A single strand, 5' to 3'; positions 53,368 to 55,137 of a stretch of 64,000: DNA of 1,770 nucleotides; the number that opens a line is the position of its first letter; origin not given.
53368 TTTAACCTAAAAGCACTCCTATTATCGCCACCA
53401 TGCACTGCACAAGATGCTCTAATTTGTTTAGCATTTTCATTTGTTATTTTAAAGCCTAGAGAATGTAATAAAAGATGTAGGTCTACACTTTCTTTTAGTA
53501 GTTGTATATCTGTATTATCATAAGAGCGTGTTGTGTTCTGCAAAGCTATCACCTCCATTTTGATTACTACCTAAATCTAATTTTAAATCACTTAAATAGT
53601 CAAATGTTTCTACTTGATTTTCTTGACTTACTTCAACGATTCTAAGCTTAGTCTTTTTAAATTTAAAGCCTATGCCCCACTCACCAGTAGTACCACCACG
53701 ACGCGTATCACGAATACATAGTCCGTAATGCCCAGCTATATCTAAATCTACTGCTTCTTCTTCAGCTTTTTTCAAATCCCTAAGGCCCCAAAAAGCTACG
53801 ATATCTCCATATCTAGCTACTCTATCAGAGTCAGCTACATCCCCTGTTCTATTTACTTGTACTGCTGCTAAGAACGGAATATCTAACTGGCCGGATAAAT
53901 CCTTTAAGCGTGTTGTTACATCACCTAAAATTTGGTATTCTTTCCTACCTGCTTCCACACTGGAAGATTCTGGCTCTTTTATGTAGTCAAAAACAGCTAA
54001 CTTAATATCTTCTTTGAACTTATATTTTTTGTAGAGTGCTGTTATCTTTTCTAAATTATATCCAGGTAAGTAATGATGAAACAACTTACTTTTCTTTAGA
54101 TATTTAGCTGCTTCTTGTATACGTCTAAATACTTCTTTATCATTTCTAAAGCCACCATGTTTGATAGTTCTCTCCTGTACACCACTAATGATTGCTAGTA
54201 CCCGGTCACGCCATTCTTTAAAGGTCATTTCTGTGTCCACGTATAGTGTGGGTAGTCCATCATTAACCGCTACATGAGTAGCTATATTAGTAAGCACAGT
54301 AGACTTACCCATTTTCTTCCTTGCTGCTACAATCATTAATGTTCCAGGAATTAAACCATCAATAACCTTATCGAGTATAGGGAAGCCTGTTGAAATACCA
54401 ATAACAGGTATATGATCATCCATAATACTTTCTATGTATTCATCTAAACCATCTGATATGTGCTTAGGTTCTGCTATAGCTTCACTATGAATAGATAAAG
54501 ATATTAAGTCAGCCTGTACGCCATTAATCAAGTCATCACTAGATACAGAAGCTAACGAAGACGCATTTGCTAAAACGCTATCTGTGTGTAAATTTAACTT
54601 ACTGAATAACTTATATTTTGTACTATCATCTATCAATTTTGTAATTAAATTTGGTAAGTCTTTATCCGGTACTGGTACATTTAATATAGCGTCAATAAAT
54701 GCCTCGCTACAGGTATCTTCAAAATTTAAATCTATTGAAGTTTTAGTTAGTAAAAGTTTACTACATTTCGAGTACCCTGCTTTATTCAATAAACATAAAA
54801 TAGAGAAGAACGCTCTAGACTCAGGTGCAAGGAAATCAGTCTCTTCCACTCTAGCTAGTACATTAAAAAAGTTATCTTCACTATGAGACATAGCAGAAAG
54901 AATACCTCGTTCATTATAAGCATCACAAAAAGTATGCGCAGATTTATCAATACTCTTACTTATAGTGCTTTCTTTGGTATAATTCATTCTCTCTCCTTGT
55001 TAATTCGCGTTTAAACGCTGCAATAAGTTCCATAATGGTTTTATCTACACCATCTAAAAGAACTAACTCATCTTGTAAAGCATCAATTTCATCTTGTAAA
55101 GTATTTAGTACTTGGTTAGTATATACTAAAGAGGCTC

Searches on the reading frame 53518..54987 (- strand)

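Call 6: search_protein_families(library=phrogs, proteins=[window:53518-54987:-], max_evalue=0.00001)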
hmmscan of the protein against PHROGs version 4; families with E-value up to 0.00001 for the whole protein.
window:53518-54987:- (489 aa): 5 families
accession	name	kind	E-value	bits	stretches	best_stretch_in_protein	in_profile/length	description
phrog_19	-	DNA, RNA and nucleotide metabolism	1.3e-60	206.9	1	21-462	159-589/621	DnaB-like replicative helicase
phrog_239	-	DNA, RNA and nucleotide metabolism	7.5e-21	75.8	1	186-436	324-583/801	DNA primase/helicase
phrog_243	-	DNA, RNA and nucleotide metabolism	6.5e-17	62.4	1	189-384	14-197/273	DnaB-like replicative helicase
phrog_97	-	other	4.2e-07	30.5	1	189-259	41-118/506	UvsX-like recombinase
phrog_8337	-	DNA, RNA and nucleotide metabolism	9.7e-07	29.4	1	198-266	50-120/273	DNA repair protein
